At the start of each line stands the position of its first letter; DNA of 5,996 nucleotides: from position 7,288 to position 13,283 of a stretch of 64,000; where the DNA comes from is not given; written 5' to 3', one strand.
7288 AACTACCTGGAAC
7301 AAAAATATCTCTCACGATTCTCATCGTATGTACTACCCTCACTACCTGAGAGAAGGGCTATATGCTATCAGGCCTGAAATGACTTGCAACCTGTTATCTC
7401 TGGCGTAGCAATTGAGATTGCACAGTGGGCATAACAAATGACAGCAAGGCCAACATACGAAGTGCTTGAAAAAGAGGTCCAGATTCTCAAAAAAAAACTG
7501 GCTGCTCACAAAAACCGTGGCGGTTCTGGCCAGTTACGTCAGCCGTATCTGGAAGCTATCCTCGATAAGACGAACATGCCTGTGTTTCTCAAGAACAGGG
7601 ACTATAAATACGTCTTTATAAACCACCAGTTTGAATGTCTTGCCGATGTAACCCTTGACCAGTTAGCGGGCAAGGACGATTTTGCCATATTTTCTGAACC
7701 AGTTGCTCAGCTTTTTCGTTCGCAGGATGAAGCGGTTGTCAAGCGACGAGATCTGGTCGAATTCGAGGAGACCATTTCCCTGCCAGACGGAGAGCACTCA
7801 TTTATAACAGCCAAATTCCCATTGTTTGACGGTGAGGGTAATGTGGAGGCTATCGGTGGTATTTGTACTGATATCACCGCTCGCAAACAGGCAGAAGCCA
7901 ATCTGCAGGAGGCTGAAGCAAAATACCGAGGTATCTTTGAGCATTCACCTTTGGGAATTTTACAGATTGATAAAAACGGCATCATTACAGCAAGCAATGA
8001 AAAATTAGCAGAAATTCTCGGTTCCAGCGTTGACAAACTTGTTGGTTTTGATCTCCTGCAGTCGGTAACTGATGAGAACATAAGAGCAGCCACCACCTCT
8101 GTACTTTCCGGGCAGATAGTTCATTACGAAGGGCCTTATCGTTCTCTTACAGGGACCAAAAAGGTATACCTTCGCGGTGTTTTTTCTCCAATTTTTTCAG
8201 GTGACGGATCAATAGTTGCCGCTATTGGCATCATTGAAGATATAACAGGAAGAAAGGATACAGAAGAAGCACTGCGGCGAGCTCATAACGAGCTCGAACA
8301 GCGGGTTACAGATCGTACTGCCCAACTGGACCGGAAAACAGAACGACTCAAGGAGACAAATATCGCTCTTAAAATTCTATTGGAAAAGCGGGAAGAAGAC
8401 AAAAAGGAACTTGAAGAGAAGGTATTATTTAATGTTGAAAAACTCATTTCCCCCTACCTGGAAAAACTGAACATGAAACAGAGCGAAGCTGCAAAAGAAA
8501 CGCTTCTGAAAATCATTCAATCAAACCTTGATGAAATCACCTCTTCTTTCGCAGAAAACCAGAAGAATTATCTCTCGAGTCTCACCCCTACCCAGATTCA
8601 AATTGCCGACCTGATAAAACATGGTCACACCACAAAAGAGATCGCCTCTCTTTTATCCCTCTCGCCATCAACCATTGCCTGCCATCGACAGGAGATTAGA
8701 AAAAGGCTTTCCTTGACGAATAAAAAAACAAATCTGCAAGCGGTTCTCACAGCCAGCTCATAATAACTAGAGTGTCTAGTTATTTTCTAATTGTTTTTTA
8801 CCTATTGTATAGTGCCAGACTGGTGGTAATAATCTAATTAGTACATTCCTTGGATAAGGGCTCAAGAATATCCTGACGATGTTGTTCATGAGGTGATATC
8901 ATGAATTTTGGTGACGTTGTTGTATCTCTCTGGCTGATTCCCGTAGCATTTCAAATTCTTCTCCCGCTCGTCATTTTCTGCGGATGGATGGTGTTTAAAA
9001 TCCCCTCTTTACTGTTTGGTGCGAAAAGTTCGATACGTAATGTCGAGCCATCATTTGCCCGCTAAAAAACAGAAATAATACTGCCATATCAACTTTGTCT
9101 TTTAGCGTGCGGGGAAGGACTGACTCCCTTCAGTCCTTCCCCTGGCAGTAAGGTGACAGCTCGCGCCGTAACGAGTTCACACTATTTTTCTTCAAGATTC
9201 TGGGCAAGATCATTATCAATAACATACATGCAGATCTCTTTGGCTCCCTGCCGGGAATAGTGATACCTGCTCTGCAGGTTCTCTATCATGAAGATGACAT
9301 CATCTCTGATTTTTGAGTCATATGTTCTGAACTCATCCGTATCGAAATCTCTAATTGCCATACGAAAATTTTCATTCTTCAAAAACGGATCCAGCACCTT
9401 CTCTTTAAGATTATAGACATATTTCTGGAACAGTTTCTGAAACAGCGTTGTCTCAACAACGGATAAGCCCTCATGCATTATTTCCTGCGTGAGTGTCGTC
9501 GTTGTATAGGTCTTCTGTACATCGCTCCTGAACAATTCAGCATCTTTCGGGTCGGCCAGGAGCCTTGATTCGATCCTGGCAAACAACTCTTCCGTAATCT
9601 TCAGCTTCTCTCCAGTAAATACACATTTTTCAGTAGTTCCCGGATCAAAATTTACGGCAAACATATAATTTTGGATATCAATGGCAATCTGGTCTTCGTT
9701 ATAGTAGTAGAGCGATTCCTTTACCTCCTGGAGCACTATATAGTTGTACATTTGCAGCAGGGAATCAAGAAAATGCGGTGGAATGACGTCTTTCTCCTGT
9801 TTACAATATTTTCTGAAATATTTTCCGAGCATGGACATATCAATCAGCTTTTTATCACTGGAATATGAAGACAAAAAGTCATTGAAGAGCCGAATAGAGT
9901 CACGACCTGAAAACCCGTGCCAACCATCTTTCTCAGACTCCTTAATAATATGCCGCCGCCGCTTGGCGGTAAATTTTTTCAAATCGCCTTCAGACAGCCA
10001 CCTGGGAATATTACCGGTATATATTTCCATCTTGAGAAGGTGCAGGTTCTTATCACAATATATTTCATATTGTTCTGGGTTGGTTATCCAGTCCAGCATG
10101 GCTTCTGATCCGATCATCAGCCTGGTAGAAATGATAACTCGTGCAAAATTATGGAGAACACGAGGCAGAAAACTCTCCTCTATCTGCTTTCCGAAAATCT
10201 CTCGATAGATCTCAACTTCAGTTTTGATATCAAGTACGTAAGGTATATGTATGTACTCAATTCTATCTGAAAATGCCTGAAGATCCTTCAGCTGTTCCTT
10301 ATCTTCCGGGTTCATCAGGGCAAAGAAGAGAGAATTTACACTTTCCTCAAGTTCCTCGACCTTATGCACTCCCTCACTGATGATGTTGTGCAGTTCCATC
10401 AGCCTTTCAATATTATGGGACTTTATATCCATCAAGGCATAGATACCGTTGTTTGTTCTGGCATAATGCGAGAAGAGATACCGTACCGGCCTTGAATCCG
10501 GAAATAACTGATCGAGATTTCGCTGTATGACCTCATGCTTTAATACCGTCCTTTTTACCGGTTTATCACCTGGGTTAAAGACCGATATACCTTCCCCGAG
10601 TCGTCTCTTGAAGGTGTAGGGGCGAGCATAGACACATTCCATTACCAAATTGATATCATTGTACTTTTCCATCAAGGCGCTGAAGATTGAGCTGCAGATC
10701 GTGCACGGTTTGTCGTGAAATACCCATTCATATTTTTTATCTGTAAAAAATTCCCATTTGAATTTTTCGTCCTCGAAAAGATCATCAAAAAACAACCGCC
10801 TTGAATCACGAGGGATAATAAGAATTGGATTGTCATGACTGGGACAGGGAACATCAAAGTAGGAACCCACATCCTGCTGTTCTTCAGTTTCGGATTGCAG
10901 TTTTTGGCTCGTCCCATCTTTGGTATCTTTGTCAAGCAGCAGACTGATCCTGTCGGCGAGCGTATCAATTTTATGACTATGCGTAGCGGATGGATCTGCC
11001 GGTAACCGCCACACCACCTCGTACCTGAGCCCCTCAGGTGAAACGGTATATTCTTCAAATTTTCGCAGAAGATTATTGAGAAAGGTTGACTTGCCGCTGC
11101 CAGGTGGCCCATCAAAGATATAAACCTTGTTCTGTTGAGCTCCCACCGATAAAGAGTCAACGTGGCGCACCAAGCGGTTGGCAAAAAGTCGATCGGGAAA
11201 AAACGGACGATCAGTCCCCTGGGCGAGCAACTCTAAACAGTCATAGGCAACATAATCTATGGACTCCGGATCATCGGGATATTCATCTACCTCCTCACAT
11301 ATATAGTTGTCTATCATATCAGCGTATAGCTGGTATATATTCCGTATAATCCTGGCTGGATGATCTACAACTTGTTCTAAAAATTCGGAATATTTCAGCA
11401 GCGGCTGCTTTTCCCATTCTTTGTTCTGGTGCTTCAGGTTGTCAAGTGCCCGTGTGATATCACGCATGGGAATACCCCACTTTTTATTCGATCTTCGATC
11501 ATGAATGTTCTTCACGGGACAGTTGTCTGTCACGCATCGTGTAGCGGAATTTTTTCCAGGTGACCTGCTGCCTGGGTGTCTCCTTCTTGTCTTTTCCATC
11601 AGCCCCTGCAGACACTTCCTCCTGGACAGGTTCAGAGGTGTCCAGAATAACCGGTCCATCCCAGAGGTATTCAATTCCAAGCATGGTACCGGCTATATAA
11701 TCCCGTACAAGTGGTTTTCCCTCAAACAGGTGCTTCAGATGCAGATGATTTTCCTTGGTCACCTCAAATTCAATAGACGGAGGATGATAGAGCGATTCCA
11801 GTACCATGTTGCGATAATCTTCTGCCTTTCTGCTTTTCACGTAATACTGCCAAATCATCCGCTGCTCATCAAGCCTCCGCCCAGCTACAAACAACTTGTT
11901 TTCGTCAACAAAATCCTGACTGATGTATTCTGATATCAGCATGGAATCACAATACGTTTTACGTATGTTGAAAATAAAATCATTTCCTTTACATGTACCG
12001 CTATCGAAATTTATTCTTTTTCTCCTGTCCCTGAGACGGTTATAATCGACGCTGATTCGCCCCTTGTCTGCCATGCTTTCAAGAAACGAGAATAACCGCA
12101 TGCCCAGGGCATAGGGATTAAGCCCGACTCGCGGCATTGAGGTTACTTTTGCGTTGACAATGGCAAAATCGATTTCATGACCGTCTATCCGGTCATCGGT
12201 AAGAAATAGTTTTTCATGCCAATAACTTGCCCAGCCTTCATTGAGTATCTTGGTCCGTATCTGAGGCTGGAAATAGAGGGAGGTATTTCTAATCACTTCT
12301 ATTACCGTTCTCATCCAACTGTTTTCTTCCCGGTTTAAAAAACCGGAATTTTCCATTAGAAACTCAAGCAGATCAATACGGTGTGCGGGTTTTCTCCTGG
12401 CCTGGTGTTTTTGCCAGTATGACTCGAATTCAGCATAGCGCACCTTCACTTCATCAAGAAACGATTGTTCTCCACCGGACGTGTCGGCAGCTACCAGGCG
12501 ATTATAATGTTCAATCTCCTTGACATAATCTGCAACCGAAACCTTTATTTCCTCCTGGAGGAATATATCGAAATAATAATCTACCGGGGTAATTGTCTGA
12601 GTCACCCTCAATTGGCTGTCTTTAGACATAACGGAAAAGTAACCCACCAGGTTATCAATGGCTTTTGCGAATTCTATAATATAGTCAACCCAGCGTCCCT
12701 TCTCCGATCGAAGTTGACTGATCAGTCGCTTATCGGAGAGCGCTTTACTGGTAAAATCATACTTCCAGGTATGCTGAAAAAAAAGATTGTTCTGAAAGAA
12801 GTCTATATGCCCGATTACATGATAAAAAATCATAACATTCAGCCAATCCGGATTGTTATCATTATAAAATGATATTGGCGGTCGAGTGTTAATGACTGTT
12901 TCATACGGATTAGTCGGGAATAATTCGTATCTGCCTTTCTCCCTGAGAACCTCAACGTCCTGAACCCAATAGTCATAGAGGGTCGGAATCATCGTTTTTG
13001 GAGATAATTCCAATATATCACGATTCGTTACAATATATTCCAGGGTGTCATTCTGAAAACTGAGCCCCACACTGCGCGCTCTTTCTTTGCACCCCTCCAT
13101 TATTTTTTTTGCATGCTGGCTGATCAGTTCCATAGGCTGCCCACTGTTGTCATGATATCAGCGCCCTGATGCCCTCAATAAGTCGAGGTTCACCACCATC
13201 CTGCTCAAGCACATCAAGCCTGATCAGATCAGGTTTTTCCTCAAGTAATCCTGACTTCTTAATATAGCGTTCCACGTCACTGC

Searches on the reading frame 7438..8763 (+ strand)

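Call 77: search_protein_families(library=pfam, proteins=[window:7438-8763:+], max_evalue=0.000001)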
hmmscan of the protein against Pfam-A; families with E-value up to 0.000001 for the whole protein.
window:7438-8763:+ (441 aa): 5 families
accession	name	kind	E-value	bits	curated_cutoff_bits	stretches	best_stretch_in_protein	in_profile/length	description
PF08448.16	PAS_4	-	7.3e-27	94.2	23.1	2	42-151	1-110/110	PAS fold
PF13426.13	PAS_9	-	5.9e-16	59.1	27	1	172-270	2-102/103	PAS domain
PF00196.25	GerE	-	5.1e-10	39.3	23.5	1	380-429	1-50/57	Bacterial regulatory proteins, luxR family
PF00989.32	PAS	-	2.8e-09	37.4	22.6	0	162-269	2-113/113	PAS fold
PF13188.13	PAS_8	-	1.5e-07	31.5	21.8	0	161-210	1-50/65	PAS domain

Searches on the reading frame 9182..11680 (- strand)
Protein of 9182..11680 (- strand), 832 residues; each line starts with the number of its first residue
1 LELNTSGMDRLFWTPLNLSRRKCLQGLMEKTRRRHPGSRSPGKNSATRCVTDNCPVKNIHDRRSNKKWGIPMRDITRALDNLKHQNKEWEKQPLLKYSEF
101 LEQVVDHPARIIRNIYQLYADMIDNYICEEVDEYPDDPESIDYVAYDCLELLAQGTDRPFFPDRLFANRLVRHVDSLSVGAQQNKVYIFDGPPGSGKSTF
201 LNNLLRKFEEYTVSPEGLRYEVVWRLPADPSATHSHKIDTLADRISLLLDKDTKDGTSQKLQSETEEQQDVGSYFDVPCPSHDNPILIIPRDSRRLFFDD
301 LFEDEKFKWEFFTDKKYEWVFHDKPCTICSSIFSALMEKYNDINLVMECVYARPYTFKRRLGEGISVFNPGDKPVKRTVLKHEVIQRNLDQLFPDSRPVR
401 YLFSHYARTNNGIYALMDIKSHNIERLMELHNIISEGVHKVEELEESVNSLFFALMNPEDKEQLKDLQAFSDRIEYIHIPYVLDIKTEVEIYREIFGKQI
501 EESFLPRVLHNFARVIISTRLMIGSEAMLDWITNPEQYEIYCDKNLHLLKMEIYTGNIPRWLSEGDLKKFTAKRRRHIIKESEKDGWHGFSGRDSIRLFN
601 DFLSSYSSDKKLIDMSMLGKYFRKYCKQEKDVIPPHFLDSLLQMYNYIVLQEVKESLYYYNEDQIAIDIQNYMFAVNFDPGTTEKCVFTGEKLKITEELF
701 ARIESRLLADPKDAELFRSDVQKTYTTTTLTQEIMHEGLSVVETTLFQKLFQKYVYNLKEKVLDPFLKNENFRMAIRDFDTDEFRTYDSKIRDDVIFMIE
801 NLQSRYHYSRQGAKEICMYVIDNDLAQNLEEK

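Call 77: search_protein_families(library=pfam, proteins=[window:9182-11680:-], max_evalue=0.000001)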
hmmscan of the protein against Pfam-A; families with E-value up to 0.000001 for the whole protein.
window:9182-11680:- (832 aa): 2 families
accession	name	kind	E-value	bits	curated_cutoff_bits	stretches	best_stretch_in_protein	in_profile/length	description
PF06798.17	PrkA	-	3.8e-50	171.4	25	1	550-819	3-255/255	PrkA serine protein kinase C-terminal domain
PF08298.17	AAA_PrkA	-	8.1e-10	38.7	25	1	357-522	179-352/358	PrkA AAA domain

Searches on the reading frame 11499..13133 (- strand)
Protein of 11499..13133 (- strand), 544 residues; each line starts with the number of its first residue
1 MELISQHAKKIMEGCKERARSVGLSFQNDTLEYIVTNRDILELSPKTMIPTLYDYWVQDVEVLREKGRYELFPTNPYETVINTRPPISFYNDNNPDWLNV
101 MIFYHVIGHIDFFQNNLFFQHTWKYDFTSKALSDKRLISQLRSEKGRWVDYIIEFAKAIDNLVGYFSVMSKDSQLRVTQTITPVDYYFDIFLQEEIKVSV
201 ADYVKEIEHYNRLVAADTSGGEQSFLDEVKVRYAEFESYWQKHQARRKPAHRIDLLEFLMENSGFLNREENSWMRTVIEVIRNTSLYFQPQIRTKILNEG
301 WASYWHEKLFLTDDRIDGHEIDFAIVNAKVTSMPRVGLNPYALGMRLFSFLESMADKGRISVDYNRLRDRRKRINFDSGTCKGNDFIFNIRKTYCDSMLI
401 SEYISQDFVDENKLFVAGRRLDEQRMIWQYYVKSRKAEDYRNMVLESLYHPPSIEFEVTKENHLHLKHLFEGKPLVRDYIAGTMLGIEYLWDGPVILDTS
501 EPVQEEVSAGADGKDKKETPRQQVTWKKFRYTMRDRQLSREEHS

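Call 77: search_protein_families(library=pfam, proteins=[window:11499-13133:-], max_evalue=0.000001)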
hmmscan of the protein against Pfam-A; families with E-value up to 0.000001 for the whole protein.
window:11499-13133:- (544 aa): 1 family
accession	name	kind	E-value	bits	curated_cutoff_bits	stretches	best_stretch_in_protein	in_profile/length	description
PF04293.20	SpoVR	-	2.6e-57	194.9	27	1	9-434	8-388/407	SpoVR like protein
